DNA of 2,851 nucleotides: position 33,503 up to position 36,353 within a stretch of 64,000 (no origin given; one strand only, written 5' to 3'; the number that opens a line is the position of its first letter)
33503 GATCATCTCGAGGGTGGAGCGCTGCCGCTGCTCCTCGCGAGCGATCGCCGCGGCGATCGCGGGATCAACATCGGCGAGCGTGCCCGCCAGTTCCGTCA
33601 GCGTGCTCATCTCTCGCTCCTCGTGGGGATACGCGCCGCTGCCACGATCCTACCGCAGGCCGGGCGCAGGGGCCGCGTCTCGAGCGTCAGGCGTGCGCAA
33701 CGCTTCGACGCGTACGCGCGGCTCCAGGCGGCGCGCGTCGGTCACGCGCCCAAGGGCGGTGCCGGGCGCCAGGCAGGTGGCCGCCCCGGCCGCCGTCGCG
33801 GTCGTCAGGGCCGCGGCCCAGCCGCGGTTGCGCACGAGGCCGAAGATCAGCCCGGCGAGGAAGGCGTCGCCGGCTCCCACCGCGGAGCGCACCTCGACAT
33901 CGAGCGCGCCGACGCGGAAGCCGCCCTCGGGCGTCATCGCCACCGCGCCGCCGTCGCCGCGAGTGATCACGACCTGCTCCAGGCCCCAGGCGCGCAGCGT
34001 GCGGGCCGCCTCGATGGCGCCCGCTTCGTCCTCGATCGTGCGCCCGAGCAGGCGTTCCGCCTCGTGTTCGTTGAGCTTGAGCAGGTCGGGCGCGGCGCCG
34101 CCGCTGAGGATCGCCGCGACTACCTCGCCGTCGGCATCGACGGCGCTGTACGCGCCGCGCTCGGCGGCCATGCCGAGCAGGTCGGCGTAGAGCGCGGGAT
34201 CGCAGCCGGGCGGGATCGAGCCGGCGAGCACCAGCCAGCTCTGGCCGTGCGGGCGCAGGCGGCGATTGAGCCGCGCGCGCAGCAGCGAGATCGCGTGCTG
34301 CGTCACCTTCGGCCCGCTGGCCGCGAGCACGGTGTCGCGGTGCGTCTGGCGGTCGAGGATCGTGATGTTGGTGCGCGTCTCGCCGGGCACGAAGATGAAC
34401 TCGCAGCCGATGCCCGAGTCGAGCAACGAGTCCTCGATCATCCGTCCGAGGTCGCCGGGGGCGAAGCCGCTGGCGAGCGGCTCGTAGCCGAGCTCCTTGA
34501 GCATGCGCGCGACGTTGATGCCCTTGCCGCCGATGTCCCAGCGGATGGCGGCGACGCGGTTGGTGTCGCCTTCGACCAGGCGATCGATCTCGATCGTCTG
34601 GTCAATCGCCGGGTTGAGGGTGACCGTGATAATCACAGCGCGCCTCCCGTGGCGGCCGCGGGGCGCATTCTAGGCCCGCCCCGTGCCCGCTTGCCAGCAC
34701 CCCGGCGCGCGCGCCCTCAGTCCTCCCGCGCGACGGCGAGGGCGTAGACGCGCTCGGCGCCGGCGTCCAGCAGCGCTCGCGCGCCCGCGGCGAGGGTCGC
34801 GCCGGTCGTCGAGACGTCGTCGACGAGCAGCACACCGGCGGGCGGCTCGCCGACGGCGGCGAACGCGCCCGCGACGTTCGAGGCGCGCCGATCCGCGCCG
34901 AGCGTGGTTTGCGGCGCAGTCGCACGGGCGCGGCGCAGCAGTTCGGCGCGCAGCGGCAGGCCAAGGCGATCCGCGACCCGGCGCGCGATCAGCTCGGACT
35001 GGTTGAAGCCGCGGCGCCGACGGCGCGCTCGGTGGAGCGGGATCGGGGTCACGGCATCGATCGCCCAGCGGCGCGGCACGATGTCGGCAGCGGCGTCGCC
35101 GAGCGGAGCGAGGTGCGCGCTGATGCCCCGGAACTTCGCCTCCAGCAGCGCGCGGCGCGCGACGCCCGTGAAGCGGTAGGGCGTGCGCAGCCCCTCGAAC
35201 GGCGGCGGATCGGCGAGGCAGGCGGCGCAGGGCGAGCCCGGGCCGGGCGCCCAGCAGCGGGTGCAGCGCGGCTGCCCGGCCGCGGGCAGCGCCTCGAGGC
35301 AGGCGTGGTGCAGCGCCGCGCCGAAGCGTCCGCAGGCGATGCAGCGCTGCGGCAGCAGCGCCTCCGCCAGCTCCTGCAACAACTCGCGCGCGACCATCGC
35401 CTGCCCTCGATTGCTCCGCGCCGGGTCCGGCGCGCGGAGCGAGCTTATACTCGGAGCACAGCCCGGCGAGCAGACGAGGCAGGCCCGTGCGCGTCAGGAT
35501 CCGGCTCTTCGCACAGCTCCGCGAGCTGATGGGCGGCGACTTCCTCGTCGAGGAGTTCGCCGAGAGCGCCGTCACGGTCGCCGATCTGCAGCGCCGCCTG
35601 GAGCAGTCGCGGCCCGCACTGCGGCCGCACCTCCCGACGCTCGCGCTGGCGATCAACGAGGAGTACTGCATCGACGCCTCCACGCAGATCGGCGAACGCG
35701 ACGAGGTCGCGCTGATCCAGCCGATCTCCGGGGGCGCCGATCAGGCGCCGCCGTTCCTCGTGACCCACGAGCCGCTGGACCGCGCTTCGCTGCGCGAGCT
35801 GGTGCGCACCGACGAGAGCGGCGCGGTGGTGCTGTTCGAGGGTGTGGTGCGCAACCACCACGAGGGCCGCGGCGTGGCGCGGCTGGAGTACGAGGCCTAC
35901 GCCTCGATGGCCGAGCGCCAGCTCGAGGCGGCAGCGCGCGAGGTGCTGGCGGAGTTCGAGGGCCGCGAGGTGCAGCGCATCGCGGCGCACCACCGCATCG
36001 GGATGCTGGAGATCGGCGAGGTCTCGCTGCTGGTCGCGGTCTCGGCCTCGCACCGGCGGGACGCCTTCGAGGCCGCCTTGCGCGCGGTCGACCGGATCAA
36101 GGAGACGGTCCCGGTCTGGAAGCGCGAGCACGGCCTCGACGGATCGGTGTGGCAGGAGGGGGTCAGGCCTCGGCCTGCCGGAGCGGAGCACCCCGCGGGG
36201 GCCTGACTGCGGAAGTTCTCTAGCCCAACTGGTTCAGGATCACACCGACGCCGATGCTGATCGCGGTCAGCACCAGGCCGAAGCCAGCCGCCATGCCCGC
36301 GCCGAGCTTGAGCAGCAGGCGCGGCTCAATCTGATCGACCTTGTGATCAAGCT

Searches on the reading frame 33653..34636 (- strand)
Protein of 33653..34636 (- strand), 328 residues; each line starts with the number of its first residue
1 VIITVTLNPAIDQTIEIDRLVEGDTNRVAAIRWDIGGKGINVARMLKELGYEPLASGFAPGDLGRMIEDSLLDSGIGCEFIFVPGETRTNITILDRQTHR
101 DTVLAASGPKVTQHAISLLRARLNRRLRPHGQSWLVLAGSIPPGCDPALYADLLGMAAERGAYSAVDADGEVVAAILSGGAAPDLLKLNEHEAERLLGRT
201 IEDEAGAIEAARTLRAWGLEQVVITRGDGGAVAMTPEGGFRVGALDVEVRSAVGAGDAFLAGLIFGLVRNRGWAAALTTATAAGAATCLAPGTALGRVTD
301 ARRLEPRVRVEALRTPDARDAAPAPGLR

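Call 35: search_protein_families(library=pfam, proteins=[window:33653-34636:-], max_evalue=0.001)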
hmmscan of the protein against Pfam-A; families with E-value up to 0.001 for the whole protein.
window:33653-34636:- (328 aa): 2 families
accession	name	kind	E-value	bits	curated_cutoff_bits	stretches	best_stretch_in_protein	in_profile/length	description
PF00294.29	PfkB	-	7.2e-48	163.9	25.8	1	6-295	2-297/302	pfkB family carbohydrate kinase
PF08543.17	Phos_pyr_kin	-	0.00065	19.6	27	1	189-281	126-225/246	Phosphomethylpyrimidine kinase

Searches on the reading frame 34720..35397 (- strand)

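Call 35: search_protein_families(library=pfam, proteins=[window:34720-35397:-], max_evalue=0.001)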
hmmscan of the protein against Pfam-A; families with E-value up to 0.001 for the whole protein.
window:34720-35397:- (226 aa): 2 families
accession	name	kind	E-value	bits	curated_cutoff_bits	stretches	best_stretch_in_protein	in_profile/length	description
PF00156.33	Pribosyltran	-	1.1e-05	25.2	26.3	1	186-221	87-122/158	Phosphoribosyl transferase domain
PF18912.6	DZR_2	-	0.00029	21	27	1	11-60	2-55/56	Double zinc ribbon domain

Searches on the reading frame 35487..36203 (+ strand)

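Call 35: search_protein_families(library=pfam, proteins=[window:35487-36203:+], max_evalue=0.001)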
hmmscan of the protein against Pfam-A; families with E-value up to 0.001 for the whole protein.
window:35487-36203:+ (239 aa): 2 families
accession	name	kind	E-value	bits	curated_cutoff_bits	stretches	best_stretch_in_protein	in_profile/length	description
PF02391.22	MoaE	-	2.8e-35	121.4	23.4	1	92-206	1-113/114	MoaE protein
PF02597.26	ThiS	-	1.4e-13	51.6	22.5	1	5-83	1-76/76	ThiS family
